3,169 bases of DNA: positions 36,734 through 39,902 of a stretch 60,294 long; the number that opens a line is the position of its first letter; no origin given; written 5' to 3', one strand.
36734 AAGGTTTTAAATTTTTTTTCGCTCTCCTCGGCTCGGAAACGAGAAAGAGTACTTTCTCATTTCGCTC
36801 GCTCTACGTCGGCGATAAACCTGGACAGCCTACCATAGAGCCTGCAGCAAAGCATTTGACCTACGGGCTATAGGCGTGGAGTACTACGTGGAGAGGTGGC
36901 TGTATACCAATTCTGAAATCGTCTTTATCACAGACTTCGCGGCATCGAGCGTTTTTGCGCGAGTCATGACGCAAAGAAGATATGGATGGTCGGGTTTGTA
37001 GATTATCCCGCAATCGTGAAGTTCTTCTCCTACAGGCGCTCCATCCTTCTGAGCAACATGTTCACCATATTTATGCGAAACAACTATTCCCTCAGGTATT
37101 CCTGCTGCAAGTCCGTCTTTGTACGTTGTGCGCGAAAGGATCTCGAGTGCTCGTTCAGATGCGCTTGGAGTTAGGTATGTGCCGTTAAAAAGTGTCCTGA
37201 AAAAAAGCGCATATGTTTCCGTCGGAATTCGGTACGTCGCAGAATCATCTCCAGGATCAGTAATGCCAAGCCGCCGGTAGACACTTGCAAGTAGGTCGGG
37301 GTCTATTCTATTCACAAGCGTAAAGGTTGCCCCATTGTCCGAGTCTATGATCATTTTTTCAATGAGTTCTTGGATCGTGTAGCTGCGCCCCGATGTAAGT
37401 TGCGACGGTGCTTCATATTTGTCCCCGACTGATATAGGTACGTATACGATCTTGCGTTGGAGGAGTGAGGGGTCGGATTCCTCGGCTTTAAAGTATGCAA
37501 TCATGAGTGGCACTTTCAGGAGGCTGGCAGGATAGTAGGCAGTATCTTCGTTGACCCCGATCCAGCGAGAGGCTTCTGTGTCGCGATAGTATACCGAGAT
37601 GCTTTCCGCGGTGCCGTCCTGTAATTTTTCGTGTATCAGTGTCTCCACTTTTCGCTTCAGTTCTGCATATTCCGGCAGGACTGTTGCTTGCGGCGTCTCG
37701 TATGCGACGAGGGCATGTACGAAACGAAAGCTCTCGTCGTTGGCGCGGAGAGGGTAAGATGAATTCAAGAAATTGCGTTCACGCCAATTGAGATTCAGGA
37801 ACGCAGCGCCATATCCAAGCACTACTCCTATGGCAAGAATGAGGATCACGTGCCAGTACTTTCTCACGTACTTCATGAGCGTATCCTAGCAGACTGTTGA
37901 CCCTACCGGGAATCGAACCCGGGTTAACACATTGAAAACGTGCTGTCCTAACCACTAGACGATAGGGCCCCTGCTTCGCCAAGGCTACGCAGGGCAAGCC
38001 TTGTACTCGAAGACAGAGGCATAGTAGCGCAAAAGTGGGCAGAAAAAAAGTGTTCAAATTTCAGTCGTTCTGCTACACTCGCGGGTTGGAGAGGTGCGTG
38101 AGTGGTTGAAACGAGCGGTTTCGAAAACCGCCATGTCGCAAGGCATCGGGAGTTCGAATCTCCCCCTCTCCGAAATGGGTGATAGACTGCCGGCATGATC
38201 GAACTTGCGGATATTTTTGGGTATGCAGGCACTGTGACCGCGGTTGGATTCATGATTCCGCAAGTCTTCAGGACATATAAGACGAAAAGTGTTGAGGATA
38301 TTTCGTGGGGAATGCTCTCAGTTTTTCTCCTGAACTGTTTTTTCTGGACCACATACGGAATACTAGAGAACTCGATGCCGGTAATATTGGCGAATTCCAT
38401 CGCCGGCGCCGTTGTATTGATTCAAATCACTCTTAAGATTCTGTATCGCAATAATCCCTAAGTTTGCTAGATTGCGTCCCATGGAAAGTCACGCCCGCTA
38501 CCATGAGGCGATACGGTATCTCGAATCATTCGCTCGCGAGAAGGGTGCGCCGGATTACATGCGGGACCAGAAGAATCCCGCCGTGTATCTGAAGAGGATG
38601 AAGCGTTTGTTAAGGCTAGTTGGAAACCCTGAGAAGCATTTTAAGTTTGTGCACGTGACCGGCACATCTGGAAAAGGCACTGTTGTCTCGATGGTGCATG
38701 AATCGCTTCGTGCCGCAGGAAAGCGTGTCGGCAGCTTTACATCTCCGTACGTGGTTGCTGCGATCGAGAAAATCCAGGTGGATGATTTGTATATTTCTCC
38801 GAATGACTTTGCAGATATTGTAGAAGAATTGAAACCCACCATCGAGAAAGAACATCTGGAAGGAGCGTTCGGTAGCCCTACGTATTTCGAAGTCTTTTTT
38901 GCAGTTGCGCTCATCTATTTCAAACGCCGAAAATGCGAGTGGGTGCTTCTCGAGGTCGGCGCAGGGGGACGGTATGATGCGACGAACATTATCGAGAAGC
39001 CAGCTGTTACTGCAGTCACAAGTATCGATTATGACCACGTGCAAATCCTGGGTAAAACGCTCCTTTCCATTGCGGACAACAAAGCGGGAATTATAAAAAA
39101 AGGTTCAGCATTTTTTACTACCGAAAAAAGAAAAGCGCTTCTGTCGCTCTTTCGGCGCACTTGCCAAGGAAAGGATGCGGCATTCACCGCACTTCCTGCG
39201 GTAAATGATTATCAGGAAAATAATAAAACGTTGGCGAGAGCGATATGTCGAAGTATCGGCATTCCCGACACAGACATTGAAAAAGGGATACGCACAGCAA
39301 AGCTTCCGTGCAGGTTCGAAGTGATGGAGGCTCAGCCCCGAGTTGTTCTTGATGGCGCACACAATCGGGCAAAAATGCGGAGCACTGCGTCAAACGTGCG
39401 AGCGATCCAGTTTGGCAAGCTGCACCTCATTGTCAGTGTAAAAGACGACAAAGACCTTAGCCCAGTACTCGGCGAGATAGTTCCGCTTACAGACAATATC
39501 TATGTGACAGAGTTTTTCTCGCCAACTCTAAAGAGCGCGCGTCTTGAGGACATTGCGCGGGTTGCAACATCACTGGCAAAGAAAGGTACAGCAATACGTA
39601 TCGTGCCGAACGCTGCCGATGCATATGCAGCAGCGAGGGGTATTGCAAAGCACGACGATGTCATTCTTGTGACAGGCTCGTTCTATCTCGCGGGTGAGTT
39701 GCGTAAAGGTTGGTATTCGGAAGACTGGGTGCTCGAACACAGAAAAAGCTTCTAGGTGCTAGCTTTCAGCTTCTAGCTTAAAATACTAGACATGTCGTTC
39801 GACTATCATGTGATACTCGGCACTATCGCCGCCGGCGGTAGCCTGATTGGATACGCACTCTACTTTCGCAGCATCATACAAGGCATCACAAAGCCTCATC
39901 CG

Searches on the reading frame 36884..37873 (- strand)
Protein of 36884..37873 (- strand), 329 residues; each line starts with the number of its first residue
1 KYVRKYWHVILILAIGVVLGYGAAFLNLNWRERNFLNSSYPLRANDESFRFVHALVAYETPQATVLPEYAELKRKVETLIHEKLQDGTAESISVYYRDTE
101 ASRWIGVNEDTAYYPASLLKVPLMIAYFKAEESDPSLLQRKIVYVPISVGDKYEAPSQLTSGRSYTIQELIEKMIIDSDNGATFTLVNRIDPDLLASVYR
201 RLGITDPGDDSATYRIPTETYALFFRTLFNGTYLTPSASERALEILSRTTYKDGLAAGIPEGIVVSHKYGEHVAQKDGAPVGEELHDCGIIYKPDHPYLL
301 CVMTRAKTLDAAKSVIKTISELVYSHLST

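Call 78: search_protein_families(library=pfam, proteins=[window:36884-37873:-], max_evalue=0.001)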
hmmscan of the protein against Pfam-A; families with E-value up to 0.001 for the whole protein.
window:36884-37873:- (329 aa): 1 family
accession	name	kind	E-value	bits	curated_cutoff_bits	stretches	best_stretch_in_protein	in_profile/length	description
PF13354.11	Beta-lactamase2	-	9.9e-37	126.8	22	1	93-304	1-214/214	Beta-lactamase enzyme family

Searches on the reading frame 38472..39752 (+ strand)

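Call 11: search_protein_families(library=pfam, proteins=[window:38472-39752:+], max_evalue=0.001)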
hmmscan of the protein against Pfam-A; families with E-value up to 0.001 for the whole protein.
window:38472-39752:+ (427 aa): 2 families
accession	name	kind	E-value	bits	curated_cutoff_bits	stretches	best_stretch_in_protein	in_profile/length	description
PF02875.26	Mur_ligase_C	-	3e-15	57.6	28.4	1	281-404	2-127/127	Mur ligase, glutamate ligase domain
PF08245.18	Mur_ligase_M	-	1.7e-07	31.8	24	0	62-89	1-28/200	Mur ligase middle domain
